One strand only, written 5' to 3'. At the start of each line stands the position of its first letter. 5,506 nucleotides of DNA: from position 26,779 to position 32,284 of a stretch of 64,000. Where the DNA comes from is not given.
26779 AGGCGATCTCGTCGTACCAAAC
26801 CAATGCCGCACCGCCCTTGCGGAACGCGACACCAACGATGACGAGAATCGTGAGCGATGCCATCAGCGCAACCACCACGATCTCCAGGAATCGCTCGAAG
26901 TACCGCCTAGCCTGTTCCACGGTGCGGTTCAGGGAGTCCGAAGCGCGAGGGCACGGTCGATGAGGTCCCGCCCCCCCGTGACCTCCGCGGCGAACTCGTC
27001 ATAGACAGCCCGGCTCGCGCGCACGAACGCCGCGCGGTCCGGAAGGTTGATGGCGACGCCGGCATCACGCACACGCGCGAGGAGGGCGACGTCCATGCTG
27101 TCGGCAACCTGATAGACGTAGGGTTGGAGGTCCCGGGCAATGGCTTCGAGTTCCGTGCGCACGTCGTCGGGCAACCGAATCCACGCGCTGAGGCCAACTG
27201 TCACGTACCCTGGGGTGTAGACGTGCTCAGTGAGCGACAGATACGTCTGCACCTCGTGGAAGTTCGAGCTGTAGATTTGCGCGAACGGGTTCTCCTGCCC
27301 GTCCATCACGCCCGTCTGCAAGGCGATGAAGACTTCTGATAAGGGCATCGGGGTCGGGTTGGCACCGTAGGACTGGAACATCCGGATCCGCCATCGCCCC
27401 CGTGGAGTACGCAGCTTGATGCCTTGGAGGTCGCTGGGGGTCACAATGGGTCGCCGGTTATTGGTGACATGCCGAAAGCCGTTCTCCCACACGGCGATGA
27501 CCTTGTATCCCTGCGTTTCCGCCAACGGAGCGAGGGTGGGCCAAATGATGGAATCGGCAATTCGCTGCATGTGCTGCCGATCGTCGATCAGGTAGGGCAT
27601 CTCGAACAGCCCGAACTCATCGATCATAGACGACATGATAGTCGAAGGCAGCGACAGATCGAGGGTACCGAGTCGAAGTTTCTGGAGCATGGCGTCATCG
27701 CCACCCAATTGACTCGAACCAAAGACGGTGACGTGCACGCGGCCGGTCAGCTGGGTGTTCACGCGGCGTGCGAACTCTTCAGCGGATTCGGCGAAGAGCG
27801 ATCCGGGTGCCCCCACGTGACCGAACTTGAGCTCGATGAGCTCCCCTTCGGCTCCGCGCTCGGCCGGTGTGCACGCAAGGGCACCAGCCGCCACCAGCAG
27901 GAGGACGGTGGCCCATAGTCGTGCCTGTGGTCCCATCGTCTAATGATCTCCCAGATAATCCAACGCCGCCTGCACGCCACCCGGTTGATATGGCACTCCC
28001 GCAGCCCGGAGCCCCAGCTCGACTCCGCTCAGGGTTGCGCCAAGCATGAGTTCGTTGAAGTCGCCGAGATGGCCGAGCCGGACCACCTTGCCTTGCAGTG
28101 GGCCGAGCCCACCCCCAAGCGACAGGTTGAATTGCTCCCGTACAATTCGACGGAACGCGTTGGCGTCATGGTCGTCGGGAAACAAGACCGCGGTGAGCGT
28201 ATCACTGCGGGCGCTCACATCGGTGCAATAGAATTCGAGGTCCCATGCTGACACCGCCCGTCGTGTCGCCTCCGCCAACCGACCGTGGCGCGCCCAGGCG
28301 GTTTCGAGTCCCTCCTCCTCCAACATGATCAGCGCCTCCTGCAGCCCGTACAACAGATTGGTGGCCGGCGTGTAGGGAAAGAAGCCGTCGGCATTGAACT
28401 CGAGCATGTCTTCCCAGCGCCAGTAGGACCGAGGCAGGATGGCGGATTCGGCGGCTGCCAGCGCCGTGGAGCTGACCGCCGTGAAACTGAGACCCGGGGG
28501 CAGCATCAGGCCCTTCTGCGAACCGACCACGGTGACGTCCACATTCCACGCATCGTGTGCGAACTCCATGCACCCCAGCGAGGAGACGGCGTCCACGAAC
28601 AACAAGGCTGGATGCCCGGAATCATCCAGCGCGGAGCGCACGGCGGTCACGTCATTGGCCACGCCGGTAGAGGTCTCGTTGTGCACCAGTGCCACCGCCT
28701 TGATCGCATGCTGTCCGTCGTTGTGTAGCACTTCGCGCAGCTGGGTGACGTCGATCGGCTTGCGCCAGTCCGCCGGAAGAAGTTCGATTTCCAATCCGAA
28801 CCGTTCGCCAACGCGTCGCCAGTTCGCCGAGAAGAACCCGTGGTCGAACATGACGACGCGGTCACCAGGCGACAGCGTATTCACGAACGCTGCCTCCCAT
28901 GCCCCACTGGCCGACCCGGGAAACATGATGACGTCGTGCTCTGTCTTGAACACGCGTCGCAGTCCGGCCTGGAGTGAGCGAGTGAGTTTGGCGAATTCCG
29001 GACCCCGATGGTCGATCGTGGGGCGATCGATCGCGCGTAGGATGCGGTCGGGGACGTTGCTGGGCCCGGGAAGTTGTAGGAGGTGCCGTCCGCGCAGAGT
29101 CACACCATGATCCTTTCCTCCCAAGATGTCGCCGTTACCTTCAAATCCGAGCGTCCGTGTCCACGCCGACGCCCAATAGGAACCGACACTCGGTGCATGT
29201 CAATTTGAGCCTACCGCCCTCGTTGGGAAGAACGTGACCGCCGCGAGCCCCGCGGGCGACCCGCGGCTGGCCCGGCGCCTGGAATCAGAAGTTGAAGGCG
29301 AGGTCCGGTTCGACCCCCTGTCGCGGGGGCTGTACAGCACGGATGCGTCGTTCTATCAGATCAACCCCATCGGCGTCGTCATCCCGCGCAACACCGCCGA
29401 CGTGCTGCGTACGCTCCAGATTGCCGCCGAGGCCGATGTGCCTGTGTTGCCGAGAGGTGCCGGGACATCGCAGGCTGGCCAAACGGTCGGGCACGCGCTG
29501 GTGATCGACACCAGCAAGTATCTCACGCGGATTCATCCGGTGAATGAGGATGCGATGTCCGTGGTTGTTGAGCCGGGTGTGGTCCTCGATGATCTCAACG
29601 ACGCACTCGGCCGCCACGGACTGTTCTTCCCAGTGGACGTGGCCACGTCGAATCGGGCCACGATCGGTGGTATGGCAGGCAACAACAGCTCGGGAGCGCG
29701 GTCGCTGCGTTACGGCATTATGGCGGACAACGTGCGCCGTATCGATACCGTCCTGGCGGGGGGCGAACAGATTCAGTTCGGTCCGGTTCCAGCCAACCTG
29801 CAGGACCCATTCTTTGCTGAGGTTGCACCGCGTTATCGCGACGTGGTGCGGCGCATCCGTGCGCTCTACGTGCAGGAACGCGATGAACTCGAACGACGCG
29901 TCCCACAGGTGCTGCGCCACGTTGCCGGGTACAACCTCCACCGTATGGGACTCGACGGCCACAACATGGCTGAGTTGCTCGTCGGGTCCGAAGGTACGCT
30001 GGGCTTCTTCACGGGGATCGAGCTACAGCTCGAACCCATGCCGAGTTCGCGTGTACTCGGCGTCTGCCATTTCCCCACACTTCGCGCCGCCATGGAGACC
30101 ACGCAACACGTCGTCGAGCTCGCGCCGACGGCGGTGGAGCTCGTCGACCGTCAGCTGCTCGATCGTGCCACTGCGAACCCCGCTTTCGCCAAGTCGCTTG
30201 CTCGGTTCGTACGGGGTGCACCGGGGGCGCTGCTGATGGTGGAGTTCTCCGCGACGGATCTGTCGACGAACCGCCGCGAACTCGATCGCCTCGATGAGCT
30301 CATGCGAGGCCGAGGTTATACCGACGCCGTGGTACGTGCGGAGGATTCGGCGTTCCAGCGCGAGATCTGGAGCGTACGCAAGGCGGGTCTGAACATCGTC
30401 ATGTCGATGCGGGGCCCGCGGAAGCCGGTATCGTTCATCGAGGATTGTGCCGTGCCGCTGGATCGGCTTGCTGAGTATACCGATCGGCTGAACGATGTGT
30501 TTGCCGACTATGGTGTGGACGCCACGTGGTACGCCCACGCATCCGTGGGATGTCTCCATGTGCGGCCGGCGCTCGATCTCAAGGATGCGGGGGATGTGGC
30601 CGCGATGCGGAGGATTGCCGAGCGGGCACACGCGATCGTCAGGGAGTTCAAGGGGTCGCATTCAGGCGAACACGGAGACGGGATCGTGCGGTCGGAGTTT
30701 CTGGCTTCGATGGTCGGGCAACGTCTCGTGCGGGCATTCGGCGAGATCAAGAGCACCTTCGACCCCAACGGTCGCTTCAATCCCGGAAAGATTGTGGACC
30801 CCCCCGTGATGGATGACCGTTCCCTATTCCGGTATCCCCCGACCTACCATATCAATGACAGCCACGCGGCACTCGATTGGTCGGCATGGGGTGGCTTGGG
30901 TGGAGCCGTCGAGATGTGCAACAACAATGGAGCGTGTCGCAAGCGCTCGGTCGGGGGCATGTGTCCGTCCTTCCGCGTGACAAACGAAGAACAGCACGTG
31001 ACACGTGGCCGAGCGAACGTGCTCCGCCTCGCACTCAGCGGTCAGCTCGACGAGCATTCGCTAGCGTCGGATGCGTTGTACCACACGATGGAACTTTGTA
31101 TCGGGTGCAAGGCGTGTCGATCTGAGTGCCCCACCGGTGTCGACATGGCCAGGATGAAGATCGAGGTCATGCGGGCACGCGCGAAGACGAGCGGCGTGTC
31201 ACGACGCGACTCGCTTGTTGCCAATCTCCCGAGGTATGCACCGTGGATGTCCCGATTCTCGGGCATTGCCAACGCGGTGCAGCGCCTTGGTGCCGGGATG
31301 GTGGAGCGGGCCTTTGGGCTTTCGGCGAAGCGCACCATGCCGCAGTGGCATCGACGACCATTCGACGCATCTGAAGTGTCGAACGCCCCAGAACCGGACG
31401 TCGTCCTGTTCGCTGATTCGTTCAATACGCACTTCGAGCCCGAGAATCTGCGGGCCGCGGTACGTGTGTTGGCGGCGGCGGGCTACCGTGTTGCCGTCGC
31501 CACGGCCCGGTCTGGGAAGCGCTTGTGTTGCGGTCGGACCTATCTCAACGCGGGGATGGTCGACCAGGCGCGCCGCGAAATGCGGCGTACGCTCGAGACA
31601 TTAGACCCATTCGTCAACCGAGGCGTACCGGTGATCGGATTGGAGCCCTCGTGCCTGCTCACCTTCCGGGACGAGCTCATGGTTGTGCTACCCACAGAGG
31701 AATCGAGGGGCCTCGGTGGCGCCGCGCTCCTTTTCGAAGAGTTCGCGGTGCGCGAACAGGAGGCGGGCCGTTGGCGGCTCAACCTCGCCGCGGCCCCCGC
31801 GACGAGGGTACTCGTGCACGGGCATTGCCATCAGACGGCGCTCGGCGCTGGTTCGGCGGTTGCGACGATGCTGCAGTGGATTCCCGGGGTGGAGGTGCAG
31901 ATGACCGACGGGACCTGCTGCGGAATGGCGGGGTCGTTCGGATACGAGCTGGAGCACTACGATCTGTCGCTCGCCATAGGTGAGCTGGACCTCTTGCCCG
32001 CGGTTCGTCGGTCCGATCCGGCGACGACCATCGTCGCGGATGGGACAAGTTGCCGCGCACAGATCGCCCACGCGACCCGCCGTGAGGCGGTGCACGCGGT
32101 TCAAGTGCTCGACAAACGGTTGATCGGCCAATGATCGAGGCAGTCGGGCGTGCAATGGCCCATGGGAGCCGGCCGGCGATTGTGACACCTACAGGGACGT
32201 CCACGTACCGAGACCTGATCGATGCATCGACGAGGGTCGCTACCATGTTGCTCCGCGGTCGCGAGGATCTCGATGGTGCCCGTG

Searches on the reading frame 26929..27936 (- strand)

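Call 73: search_protein_families(library=pfam, proteins=[window:26929-27936:-], max_evalue=0.00001)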
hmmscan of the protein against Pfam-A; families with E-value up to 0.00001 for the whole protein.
window:26929-27936:- (335 aa): 1 family
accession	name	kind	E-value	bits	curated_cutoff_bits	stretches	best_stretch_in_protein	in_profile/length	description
PF03480.18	DctP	-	1.7e-82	277.4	23.4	1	38-316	1-283/286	Bacterial extracellular solute-binding protein, family 7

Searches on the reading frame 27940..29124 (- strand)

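Call 73: search_protein_families(library=pfam, proteins=[window:27940-29124:-], max_evalue=0.00001)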
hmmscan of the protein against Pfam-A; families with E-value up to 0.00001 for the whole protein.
window:27940-29124:- (394 aa): 1 family
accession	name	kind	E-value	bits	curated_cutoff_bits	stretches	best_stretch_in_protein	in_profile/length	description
PF00266.25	Aminotran_5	-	4.8e-23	82.2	21.5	1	37-336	34-335/371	Aminotransferase class-V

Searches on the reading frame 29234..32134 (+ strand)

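Call 73: search_protein_families(library=pfam, proteins=[window:29234-32134:+], max_evalue=0.00001)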
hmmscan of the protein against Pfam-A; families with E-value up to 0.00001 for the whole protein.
window:29234-32134:+ (966 aa): 4 families
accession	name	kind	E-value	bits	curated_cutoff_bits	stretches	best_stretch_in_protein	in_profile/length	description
PF02913.24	FAD-oxidase_C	-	3.7e-50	171.4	21.2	1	270-520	2-248/248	FAD linked oxidases, C-terminal domain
PF01565.28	FAD_binding_4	-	2.4e-36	124.9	26.4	1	45-182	1-138/139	FAD binding domain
PF13183.11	Fer4_8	-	2.3e-09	38.1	27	1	559-636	2-68/68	4Fe-4S dicluster domain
PF13534.11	Fer4_17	-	1.7e-07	32.1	22.2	1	562-637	2-61/61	4Fe-4S dicluster domain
